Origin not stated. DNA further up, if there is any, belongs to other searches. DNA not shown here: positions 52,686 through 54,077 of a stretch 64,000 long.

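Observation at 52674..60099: Candidate new system: HdrBC-less HdrA/MvhD/FdhB complex with embedded TusA-DsrE sulfur relay under a CstR-like repressor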

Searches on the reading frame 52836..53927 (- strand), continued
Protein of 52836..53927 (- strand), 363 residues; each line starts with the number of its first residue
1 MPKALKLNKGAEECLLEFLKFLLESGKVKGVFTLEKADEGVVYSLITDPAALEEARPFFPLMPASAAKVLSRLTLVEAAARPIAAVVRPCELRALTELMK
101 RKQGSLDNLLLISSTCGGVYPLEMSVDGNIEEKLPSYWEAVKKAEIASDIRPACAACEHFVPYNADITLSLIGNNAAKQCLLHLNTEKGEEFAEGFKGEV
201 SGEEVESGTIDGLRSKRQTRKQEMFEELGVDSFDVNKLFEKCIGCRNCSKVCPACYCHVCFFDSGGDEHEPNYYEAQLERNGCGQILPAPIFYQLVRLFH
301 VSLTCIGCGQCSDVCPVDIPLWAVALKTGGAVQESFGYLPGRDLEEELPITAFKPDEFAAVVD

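Call 21: find_encoding_contigs(protein=P0119, flank=10000, max_places=3)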
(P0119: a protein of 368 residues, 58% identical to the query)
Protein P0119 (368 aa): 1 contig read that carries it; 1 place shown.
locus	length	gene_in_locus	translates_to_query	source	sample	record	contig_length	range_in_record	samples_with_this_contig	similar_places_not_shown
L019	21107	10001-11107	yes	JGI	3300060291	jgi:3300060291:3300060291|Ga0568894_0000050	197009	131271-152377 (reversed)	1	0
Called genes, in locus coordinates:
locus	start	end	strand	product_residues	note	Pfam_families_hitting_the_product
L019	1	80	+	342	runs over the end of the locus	PF00801:PKD (weak), PF17963:Big_9 (weak), PF22352:K319L-like_PKD (faint), PF05345:He_PIG (faint), PF17963:Big_9, PF18911:PKD_4 (weak), PF00801:PKD (weak)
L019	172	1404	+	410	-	-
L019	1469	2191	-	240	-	PF01925:TauE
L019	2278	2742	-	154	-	PF01980:TrmO_N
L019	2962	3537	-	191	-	PF08241:Methyltransf_11, PF13649:Methyltransf_25 (weak)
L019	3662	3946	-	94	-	PF02583:Trns_repr_metal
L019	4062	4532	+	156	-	PF02662:FlpD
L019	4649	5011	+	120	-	PF02635:DsrE, PF13686:DrsE_2 (weak)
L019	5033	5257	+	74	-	PF01206:TusA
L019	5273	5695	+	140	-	PF02662:FlpD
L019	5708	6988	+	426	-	PF00070:Pyr_redox (faint), PF00890:FAD_binding_2 (faint), PF12831:FAD_oxidored (weak), PF13450:NAD_binding_8 (weak), PF07992:Pyr_redox_2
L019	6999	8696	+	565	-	PF01946:Thi4 (weak), PF07992:Pyr_redox_2, PF12831:FAD_oxidored (weak), PF00037:Fer4 (weak), PF13237:Fer4_10, PF14697:Fer4_21 (weak), PF12838:Fer4_7, PF13187:Fer4_9, +6 more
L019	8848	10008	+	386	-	PF13183:Fer4_8 (faint), PF00037:Fer4 (faint)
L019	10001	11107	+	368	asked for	PF04432:FrhB_FdhB_C (weak), PF13484:Fer4_16 (faint), PF13237:Fer4_10 (faint), PF00037:Fer4 (faint), PF12797:Fer4_2 (faint), PF13183:Fer4_8 (weak)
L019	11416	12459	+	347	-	PF02662:FlpD, PF00037:Fer4 (weak), PF12837:Fer4_6 (weak), PF12838:Fer4_7, PF13237:Fer4_10, PF14697:Fer4_21, PF13187:Fer4_9, PF02662:FlpD, +6 more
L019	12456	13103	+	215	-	PF12225:DUF5981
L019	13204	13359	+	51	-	-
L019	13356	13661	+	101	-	-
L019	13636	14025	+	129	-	PF00085:Thioredoxin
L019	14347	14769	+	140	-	PF01475:FUR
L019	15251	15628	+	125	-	PF04060:FeS (weak)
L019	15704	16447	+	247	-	PF00142:Fer4_NifH (weak), PF01656:CbiA, PF02374:ArsA_ATPase (weak), PF10609:ParA (weak), PF13614:AAA_31 (weak)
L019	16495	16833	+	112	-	PF01022:HTH_5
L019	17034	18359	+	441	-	PF01266:DAO (faint), PF03486:HI0933_like (faint), PF07992:Pyr_redox_2, PF13450:NAD_binding_8 (faint), PF13454:NAD_binding_9 (faint), PF13738:Pyr_redox_3, PF00070:Pyr_redox, PF02852:Pyr_redox_dim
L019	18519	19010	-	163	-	PF01592:NifU_N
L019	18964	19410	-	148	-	PF01986:DUF123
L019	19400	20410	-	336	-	PF01883:FeS_assembly_P (weak), PF01656:CbiA, PF10609:ParA, PF13614:AAA_31 (weak)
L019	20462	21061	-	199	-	PF01121:CoaE, PF13238:AAA_18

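Call 60: search_protein_families(library=pfam, proteins=[L017:5300-6328:+, L012:13764-14723:+], max_evalue=0.001)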
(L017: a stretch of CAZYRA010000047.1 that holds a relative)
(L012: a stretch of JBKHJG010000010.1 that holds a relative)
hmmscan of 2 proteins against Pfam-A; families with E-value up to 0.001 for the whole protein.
L017:5300-6328:+ (342 aa): 1 family
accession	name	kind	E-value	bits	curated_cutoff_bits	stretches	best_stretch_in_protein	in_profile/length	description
PF00581.25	Rhodanese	-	8e-38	129.4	22.2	2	212-304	4-101/102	Rhodanese-like domain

L012:13764-14723:+ (319 aa): 1 family
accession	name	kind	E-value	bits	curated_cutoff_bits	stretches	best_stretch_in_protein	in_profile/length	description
PF01058.29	Oxidored_q6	-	6.9e-22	78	27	1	14-179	1-127/128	NADH ubiquinone oxidoreductase, 20 Kd subunit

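Call 76: predict_structure(alignment_id=A3)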
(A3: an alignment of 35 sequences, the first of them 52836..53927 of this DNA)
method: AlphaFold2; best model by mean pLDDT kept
length: 363 residues; sequences in the alignment: 35
mean_pLDDT: 57.1   pTM: 0.65
mean pLDDT of the five models: 57.1, 56.0, 55.0, 54.0, 52.2
residues with pLDDT >= 90: 23; 70-90: 101; 50-70: 96; < 50: 143
segments of 3 or more residues with pLDDT < 50: 228-230, 232-363
pLDDT, mean of each block of 10 residues (from residue 1): 79 89 93 64 77 72 55 61 79 61 69 74 50 73 76 65 81 65 89 86 63 78 60 41 28 34 32 42 35 29 28 28 28 33 24 25 25
secondary structure, 60 per line:
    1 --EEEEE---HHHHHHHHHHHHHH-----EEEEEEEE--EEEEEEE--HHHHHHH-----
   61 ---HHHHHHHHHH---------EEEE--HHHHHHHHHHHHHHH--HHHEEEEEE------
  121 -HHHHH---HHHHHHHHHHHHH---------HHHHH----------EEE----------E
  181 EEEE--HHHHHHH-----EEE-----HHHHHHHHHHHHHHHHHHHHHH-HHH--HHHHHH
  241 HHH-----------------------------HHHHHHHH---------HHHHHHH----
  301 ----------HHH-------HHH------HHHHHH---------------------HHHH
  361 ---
elements in order: E3-7 H11-24 E30-37 E40-46 H49-55 H64-73 E83-86 H89-103 E109-114 H122-126 H130-142 H152-156 E167-169 E180-184 H187-193 E199-201 H207-228 H235-243 H273-280 H290-296 H330-335 H357-360

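Call 78: fold_search(model_id=the predicted structure, library=pdb)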
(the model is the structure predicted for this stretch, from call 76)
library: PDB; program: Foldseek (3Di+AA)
matches with E <= 10: 685; with E <= 0.001: 17
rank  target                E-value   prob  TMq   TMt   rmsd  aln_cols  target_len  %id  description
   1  7bkb_E                1.4e-13  1.00  0.52  0.47  10.1       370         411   22  Formate dehydrogenase - heterodisulfide reductase - formylmethanofuran dehydrogenase complex from Methanospirillum hun (released 2021-09-29)
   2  8rvu_E                1.2e-11  1.00  0.48  0.46  11.6       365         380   20  CryoEM structure of the Elp-Hdr complex of Methanothermobacter marburgensis state 2 (composite structure) (released 2025-05-14)
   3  4ci0_C                6.3e-09  1.00  0.45  0.57   5.9       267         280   16  Electron cryo-microscopy of F420-reducing NiFe hydrogenase Frh (released 2014-02-26)
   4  9r51_B                6.3e-09  1.00  0.45  0.56   6.0       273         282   22  Dimeric state of the F420-reducing hydrogenase from Methanothermococcus thermolithotrophicus in crystalline form 1 (released 2025-10-22)
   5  7np8_A                1.0e-08  1.00  0.43  0.27   6.4       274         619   20  Crystal structure of the Coenzyme F420-dependent sulfite reductase from Methanocaldococcus jannaschii at 2.3-A resolut (released 2022-03-23)
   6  7np8_B                1.5e-08  1.00  0.44  0.27   6.3       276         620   19  Crystal structure of the Coenzyme F420-dependent sulfite reductase from Methanocaldococcus jannaschii at 2.3-A resolut (released 2022-03-23)
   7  7npa_N                3.0e-08  1.00  0.47  0.29   5.5       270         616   17  Crystal structure of the Coenzyme F420-dependent sulfite reductase from Methanothermococcus thermolithotrophicus at 1. (released 2022-03-23)
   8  7npa_D                5.4e-08  1.00  0.46  0.29   5.3       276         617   18  Crystal structure of the Coenzyme F420-dependent sulfite reductase from Methanothermococcus thermolithotrophicus at 1. (released 2022-03-23)
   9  7npa_A                6.1e-08  1.00  0.43  0.27   6.5       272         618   19  Crystal structure of the Coenzyme F420-dependent sulfite reductase from Methanothermococcus thermolithotrophicus at 1. (released 2022-03-23)
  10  6qii_B                3.0e-07  1.00  0.46  0.56   6.0       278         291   15  Xenon derivatization of the F420-reducing [NiFe] hydrogenase complex from Methanosarcina barkeri (released 2019-10-23)
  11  6qgr_B                3.2e-07  1.00  0.46  0.56   5.9       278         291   15  The F420-reducing [NiFe] hydrogenase complex from Methanosarcina barkeri at the Nia-S state (released 2019-10-23)
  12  5dqr_F                1.1e-06  1.00  0.39  0.35   5.9       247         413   17  The crystal structure of Arabidopsis 7-hydroxymethyl chlorophyll a reductase (HCAR) (released 2016-04-20)
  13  5dqr_A                1.6e-06  1.00  0.37  0.33   7.9       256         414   16  The crystal structure of Arabidopsis 7-hydroxymethyl chlorophyll a reductase (HCAR) (released 2016-04-20)
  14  5dqr_E                2.2e-06  1.00  0.38  0.35   7.4       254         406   16  The crystal structure of Arabidopsis 7-hydroxymethyl chlorophyll a reductase (HCAR) (released 2016-04-20)
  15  5dqr_C                2.6e-06  1.00  0.37  0.33   7.9       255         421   15  The crystal structure of Arabidopsis 7-hydroxymethyl chlorophyll a reductase (HCAR) (released 2016-04-20)
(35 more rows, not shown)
